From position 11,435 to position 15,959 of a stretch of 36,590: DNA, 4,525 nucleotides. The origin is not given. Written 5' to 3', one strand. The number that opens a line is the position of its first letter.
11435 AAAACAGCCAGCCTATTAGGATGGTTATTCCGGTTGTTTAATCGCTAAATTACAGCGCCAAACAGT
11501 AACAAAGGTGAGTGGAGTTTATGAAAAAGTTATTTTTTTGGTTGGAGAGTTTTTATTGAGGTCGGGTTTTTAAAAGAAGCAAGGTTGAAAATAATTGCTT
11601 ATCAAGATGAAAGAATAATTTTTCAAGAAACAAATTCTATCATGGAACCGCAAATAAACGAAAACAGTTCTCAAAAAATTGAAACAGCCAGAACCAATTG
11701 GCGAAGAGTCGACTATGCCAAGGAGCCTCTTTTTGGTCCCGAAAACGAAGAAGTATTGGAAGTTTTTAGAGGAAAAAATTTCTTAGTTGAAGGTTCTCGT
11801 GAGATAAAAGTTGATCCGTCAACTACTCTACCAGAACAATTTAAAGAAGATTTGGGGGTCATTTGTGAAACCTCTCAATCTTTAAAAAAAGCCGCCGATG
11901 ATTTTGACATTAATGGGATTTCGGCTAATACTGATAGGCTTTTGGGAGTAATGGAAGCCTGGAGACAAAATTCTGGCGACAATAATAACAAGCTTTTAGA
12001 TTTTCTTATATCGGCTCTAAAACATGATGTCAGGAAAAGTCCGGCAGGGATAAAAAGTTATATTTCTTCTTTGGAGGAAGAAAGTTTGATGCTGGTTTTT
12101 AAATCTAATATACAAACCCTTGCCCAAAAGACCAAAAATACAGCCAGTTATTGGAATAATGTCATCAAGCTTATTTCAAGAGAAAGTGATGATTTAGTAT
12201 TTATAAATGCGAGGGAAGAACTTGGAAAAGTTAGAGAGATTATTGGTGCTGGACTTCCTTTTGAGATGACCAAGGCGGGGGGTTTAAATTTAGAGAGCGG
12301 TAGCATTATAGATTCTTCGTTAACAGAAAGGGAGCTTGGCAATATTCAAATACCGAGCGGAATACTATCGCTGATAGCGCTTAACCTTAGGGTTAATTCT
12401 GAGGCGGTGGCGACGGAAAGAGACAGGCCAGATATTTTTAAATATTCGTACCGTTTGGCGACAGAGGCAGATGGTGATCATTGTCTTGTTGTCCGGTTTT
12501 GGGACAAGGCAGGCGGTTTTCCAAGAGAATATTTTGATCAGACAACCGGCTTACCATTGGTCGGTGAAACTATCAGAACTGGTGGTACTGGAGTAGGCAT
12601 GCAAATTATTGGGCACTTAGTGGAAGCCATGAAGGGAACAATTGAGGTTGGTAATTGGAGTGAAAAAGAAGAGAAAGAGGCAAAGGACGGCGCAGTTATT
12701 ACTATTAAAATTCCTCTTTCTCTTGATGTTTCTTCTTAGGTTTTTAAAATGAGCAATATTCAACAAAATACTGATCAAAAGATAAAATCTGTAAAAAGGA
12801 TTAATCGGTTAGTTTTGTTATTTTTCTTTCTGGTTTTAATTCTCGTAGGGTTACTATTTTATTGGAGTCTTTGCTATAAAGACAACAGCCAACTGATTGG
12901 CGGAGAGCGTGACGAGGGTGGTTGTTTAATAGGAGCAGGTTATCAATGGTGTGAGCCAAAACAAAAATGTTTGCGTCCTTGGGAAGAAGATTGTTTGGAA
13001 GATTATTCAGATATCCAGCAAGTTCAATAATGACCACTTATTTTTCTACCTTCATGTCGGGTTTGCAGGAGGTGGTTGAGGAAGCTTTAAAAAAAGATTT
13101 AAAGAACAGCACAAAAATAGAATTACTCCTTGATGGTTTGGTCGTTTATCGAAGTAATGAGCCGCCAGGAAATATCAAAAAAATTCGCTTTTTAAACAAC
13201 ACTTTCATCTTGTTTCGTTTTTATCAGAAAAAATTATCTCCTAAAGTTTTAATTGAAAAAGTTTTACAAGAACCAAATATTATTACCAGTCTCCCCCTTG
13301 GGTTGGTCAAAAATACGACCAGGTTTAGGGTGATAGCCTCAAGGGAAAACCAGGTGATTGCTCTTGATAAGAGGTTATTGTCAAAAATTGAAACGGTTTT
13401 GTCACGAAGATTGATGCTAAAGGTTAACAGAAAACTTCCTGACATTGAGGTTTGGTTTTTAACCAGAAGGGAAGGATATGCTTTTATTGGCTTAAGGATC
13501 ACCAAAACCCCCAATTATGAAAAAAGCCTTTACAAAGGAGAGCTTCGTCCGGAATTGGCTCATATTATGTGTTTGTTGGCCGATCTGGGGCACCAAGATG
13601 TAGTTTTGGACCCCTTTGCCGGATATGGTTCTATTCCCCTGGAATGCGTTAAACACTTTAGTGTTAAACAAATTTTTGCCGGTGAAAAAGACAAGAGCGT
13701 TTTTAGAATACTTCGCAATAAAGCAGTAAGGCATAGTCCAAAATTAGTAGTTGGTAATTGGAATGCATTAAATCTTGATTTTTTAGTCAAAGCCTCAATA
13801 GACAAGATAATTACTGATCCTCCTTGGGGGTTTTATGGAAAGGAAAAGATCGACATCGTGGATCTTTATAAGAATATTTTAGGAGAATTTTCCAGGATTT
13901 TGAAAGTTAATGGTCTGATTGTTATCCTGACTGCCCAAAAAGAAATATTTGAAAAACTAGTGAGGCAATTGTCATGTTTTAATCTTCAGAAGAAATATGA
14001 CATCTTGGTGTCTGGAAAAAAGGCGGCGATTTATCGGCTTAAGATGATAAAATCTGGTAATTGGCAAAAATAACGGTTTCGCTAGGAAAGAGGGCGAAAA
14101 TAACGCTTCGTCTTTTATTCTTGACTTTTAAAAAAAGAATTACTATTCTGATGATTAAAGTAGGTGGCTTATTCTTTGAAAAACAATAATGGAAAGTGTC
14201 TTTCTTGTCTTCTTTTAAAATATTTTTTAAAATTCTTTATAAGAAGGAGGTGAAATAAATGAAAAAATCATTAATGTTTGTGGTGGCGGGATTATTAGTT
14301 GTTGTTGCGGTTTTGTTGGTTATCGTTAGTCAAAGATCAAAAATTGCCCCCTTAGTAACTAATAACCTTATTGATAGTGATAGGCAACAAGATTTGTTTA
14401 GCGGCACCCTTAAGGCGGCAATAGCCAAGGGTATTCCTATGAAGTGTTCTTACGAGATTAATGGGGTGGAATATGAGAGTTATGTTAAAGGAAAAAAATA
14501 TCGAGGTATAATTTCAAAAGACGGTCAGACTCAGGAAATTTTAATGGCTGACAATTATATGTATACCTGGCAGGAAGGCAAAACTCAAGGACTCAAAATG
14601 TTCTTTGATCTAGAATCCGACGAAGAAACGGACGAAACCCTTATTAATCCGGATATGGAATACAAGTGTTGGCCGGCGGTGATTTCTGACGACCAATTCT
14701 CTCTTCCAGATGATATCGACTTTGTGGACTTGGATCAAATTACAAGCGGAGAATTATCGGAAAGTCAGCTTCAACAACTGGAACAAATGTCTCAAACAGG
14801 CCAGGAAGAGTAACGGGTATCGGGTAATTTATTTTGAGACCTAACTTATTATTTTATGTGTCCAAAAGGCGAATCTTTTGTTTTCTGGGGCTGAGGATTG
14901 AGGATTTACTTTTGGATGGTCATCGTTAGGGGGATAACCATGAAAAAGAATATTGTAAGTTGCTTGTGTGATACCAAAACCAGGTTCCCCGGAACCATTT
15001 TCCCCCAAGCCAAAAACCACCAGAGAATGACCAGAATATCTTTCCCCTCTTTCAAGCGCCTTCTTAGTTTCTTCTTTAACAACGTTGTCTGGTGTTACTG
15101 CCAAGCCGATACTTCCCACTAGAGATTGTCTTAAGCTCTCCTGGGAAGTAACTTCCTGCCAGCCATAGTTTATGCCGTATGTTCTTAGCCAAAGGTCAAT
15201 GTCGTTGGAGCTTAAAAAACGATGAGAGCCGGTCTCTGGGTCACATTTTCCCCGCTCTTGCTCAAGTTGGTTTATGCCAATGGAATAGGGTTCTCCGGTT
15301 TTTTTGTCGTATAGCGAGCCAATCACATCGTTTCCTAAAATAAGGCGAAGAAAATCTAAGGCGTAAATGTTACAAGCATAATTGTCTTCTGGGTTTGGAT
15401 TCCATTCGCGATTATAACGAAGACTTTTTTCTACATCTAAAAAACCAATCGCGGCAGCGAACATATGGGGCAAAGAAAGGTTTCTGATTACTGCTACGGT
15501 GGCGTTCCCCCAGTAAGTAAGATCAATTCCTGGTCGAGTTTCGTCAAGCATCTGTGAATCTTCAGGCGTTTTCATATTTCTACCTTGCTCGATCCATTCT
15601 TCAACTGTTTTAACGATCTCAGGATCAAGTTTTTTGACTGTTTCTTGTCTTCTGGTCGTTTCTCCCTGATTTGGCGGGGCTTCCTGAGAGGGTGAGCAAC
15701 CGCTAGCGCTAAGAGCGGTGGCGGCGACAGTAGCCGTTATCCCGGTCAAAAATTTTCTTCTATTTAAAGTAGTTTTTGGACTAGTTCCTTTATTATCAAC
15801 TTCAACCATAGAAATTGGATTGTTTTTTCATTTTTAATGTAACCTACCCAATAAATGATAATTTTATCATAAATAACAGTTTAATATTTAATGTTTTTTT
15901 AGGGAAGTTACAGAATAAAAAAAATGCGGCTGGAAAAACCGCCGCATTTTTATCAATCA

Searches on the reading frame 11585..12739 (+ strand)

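Call 38: search_protein_families(library=pfam, proteins=[window:11585-12739:+], max_evalue=0.0001)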
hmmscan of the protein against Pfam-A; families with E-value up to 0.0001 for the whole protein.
window:11585-12739:+ (384 aa): 1 family
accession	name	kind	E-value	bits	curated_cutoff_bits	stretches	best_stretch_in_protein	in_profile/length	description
PF02518.31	HATPase_c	-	1.8e-07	32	26.4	1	294-379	32-110/111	Histidine kinase-, DNA gyrase B-, and HSP90-like ATPase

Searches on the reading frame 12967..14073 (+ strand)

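Call 38: search_protein_families(library=pfam, proteins=[window:12967-14073:+], max_evalue=0.0001)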
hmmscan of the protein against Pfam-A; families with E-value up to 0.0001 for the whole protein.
window:12967-14073:+ (368 aa): 2 families
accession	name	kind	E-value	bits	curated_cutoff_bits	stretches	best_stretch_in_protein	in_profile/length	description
PF01170.24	UPF0020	-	3.4e-19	69.8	22.3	1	183-335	2-179/197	RMKL-like, methyltransferase domain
PF03602.21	Cons_hypoth95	-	2.3e-06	27.9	24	1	204-337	36-164/182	Conserved hypothetical protein 95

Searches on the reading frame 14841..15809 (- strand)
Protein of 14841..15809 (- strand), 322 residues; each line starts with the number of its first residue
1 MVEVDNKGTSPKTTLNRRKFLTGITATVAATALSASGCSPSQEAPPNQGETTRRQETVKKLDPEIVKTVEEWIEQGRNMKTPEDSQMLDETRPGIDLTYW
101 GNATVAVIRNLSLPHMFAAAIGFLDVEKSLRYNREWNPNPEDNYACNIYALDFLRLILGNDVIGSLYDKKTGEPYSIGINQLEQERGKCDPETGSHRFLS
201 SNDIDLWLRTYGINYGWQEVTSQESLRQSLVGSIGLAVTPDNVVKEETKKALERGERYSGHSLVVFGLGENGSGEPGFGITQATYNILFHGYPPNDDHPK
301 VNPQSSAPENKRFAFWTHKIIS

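Call 39: search_protein_families(library=pfam, proteins=[window:14841-15809:-], max_evalue=0.0001)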
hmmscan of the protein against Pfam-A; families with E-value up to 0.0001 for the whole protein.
window:14841-15809:- (322 aa): 0 families

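Call 58: find_encoding_contigs(protein=window:14841-15809:-, flank=10000, max_places=10)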
Protein window:14841-15809:- (322 aa): 1 contig read that carries it; 1 place shown.
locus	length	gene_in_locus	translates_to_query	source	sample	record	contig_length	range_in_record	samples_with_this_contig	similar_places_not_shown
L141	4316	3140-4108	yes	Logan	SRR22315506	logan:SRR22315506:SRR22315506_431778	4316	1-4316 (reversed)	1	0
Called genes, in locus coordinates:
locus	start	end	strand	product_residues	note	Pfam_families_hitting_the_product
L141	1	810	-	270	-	?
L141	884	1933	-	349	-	PF01545:Cation_efflux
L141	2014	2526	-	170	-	-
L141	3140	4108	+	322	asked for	-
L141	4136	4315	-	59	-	?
